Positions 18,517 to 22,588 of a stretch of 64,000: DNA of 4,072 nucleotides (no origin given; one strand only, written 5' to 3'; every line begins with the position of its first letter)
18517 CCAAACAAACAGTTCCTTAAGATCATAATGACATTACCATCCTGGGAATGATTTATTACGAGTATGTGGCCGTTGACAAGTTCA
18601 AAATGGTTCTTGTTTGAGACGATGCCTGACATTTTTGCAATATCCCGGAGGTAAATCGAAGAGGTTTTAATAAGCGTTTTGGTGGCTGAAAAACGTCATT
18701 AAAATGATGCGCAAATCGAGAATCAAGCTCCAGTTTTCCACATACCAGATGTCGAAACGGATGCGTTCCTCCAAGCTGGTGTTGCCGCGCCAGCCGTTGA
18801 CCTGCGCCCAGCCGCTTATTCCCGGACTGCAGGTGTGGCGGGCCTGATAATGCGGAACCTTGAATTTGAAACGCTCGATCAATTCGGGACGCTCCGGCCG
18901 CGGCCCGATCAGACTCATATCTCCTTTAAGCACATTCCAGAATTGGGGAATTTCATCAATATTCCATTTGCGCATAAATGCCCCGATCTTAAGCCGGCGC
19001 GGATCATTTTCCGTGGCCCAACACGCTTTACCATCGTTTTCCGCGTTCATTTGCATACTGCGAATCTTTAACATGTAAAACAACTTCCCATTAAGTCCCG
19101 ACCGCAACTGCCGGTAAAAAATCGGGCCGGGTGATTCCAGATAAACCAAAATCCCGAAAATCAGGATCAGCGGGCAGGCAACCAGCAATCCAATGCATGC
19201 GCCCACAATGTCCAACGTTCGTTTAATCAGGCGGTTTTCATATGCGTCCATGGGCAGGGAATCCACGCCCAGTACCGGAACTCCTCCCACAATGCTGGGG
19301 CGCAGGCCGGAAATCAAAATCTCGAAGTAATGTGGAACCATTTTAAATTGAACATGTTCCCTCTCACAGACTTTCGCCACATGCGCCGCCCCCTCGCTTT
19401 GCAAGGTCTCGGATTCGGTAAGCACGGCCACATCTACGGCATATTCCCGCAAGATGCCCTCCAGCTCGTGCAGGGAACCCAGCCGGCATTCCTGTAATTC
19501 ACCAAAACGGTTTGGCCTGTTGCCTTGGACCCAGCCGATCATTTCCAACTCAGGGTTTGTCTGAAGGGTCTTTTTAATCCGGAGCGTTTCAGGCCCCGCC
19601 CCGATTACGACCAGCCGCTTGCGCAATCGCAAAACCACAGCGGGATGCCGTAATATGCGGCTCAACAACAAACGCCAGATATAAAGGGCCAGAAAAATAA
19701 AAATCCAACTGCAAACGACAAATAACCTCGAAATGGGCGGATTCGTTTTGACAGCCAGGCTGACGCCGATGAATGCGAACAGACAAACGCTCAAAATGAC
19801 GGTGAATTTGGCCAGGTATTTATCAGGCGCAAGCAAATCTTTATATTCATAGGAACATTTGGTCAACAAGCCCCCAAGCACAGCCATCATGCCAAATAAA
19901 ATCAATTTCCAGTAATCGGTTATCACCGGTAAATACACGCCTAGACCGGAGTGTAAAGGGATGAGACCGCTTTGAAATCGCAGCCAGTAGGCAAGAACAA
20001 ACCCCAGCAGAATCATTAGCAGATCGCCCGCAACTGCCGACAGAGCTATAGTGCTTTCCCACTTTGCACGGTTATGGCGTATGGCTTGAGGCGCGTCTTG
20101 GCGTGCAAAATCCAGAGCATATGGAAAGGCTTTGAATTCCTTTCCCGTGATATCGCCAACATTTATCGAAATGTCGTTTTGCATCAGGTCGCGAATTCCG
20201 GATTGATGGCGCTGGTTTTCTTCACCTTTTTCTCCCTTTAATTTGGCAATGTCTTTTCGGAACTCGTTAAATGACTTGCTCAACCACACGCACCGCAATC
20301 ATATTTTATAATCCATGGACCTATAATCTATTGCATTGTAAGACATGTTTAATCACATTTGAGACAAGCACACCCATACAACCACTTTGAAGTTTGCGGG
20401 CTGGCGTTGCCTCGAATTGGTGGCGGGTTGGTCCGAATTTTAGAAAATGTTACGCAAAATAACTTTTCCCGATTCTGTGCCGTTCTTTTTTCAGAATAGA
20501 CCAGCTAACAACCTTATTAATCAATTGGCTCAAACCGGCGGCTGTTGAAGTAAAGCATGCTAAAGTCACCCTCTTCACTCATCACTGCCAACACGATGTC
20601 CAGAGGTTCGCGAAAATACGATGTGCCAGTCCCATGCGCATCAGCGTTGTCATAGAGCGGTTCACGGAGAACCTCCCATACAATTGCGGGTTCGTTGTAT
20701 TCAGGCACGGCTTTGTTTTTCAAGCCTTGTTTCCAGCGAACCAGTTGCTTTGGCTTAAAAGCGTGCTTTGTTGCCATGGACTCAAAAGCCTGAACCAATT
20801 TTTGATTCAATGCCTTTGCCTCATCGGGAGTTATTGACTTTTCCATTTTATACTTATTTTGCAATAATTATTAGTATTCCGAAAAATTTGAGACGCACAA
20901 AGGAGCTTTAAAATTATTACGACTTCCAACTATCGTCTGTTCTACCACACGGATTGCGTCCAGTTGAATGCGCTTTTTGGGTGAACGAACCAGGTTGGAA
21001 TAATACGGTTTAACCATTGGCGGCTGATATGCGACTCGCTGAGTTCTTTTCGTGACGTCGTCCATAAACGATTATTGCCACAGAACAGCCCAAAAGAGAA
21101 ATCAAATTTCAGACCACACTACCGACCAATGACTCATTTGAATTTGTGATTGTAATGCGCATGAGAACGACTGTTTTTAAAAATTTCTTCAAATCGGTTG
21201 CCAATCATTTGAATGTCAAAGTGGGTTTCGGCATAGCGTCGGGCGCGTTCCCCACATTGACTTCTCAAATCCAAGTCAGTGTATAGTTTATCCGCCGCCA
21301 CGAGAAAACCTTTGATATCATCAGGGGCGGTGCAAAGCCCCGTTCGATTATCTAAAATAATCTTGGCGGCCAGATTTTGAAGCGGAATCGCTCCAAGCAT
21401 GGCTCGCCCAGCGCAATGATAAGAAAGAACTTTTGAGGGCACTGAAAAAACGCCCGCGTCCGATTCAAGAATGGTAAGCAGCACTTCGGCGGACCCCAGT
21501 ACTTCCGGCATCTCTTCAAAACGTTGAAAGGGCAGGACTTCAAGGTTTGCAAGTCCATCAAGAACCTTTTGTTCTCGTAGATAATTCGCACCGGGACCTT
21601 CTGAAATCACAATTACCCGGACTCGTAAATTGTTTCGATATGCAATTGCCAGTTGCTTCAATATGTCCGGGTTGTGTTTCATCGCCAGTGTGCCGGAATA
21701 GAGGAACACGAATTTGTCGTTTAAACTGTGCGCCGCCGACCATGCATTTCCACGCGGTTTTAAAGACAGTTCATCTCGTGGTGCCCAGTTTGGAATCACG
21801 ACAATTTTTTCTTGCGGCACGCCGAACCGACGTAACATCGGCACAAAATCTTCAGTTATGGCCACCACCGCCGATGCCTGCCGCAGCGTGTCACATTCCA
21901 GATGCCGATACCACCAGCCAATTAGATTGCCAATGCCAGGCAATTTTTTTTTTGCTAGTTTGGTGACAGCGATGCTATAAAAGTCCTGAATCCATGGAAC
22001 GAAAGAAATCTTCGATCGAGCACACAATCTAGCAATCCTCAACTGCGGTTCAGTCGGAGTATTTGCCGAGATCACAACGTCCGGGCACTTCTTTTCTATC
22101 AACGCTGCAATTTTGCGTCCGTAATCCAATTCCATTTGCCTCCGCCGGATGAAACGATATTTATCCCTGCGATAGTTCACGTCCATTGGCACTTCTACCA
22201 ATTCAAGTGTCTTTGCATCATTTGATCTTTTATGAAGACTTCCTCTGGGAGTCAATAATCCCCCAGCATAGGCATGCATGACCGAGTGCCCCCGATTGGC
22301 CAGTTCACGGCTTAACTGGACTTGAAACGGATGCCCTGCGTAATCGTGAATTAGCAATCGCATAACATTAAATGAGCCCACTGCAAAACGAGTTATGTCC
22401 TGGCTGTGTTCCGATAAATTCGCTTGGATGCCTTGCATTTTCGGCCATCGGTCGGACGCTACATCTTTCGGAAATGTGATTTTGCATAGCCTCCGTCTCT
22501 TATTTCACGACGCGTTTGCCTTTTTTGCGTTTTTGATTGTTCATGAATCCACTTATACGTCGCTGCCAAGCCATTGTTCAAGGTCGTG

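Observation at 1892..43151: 41.2-kb integrative island at tRNA-Leu(CAA), bounded by a perfect 25-bp direct repeat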

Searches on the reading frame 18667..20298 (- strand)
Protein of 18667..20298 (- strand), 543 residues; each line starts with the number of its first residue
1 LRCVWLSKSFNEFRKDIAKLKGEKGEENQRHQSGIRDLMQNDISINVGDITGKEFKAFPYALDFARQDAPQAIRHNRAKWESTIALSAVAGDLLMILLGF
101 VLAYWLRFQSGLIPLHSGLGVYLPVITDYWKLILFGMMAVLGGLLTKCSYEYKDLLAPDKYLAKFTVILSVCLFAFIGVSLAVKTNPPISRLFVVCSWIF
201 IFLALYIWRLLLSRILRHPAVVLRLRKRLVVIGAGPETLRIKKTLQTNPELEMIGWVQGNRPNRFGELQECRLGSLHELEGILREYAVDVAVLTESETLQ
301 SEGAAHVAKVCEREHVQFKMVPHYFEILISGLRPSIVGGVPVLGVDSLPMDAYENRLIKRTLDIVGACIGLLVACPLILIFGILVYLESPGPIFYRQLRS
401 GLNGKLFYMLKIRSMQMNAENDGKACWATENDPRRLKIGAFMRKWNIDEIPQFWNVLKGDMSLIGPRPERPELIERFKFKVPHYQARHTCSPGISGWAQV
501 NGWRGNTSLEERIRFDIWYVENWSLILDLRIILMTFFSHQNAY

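Call 9: search_protein_families(library=pfam, proteins=[window:18667-20298:-])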
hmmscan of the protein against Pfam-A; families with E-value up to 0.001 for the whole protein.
window:18667-20298:- (543 aa): 2 families
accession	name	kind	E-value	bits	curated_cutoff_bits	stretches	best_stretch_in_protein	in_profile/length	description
PF02397.22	Bac_transf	-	1.4e-65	220.7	27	1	359-537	1-175/179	Bacterial sugar transferase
PF13727.12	CoA_binding_3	-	9e-05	23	25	1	167-289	21-143/175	CoA-binding domain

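Call 59: search_protein_families(library=ncbifam, max_evalue=0.001, proteins=[window:18667-20298:-])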
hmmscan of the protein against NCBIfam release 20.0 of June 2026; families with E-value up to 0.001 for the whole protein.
window:18667-20298:- (543 aa): 10 families
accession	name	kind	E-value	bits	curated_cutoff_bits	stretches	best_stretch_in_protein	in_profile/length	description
TIGR03025.1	EPS_sugtrans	subfamily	4.2e-115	385.5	295.55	1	92-537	3-436/445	exopolysaccharide biosynthesis polyprenyl glycosylphosphotransferase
TIGR03023.1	WcaJ_sugtrans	equivalog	8.6e-113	378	410.75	1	92-542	3-452/453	undecaprenyl-phosphate glucose phosphotransferase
TIGR03013.1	EpsB_2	subfamily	4.8e-72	243.4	393.35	1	92-536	3-433/443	TIGR03013 family XrtA/PEP-CTERM system glycosyltransferase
TIGR03022.1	WbaP_sugtrans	subfamily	3.3e-68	231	403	1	89-535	2-445/456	undecaprenyl-phosphate galactose phosphotransferase WbaP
NF007518.0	PRK10124.1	equivalog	6.3e-59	199.9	684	1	217-538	131-456/464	undecaprenyl-phosphate glucose phosphotransferase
NF041877.1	EPS_EpsZ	equivalog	1.4e-49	169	800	1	155-535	65-448/459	exopolysaccharide biosynthesis polyisoprenyl-phosphate hexose-1-phosphate transferase EpsZ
NF050817.1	PolSacchBiosHfsE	equivalog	4.1e-48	164.3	750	1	157-536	75-456/467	polysaccharide biosynthesis protein HfsE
NF052601.1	undeca_RfbP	equivalog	1.6e-41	142.2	330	1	350-536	36-232/244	undecaprenyl-phosphate galactose phosphotransferase family protein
NF011751.0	PRK15204.1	equivalog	9.4e-37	126.7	907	1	166-535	89-465/476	undecaprenyl-phosphate galactose phosphotransferase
NF045514.1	glycotran_HepC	equivalog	1.2e-22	80.3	140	1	356-468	114-211/220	heterocyst development glycosyltransferase HepC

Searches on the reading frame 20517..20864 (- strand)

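Call 9: search_protein_families(library=pfam, proteins=[window:20517-20864:-])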
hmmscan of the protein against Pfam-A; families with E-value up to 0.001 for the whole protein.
window:20517-20864:- (115 aa): 0 families

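Call 54: search_protein_families(library=pfam, max_evalue=0.01, proteins=[window:20517-20864:-])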
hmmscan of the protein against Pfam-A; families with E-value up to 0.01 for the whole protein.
window:20517-20864:- (115 aa): 0 families

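Call 81: search_protein_families(library=phrogs, max_evalue=0.001, proteins=[window:20517-20864:-])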
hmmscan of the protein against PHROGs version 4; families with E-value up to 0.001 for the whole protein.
window:20517-20864:- (115 aa): 1 family
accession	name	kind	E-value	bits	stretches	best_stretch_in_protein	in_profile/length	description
phrog_22456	-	unknown function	9.4e-05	23.4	1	52-113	45-108/110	-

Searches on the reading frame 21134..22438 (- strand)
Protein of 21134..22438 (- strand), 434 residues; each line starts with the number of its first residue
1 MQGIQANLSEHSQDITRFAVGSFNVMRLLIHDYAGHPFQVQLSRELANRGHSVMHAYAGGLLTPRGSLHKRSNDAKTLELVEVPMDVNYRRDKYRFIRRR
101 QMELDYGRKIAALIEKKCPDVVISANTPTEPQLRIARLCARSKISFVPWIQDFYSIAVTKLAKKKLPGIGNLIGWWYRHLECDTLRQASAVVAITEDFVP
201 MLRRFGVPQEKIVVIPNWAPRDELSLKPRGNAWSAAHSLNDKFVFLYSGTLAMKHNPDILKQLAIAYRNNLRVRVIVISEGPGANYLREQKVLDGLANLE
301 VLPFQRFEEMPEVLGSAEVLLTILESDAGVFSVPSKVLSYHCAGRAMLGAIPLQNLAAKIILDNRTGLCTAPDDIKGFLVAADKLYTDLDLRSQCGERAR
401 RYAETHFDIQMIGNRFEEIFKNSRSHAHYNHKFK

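Call 9: search_protein_families(library=pfam, proteins=[window:21134-22438:-])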
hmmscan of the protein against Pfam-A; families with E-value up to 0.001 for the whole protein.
window:21134-22438:- (434 aa): 4 families
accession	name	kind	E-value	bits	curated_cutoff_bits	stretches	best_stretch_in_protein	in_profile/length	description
PF13579.12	Glyco_trans_4_4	-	1.3e-15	58.6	29.7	1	41-218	9-158/158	Glycosyl transferase 4-like domain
PF13439.12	Glyco_transf_4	-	3.4e-13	50.4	28.5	1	41-218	10-165/170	Glycosyltransferase Family 4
PF13692.12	Glyco_trans_1_4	-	3.1e-06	27.9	27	1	244-388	3-142/142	Glycosyl transferases group 1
PF00534.26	Glycos_transf_1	-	7.1e-06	26.1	26.4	1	239-401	11-171/172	Glycosyl transferases group 1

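Call 59: search_protein_families(library=ncbifam, max_evalue=0.001, proteins=[window:21134-22438:-])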
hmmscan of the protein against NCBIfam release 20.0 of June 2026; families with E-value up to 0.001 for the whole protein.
window:21134-22438:- (434 aa): 6 families
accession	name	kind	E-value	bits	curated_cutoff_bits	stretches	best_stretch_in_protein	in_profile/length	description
NF007640.0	PRK10307.1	subfamily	7.1e-28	97.6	276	1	119-422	107-406/411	WcaI family glycosyltransferase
TIGR04007.1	wcaI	equivalog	3.9e-11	42.2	800.45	1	148-409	135-394/407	colanic acid biosynthesis glycosyltransferase WcaI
TIGR04063.1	stp3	hypoth_equivalog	5.4e-10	38.7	442.05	1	106-296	80-268/397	TIGR04063 family PEP-CTERM/XrtA system glycosyltransferase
TIGR03088.1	stp2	hypoth_equivalog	1.9e-07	30.5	409.05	1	192-422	141-372/374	TIGR03088 family PEP-CTERM/XrtA system glycosyltransferase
TIGR03999.1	thiol_BshA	equivalog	3.1e-05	23.1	273.7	1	187-422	144-372/375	N-acetyl-alpha-D-glucosaminyl L-malate synthase BshA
NF038229.1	Glyco4_Geo_Pelo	equivalog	4.9e-05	22.5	400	1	183-421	105-334/338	GPMC system family 4 glycosyltransferase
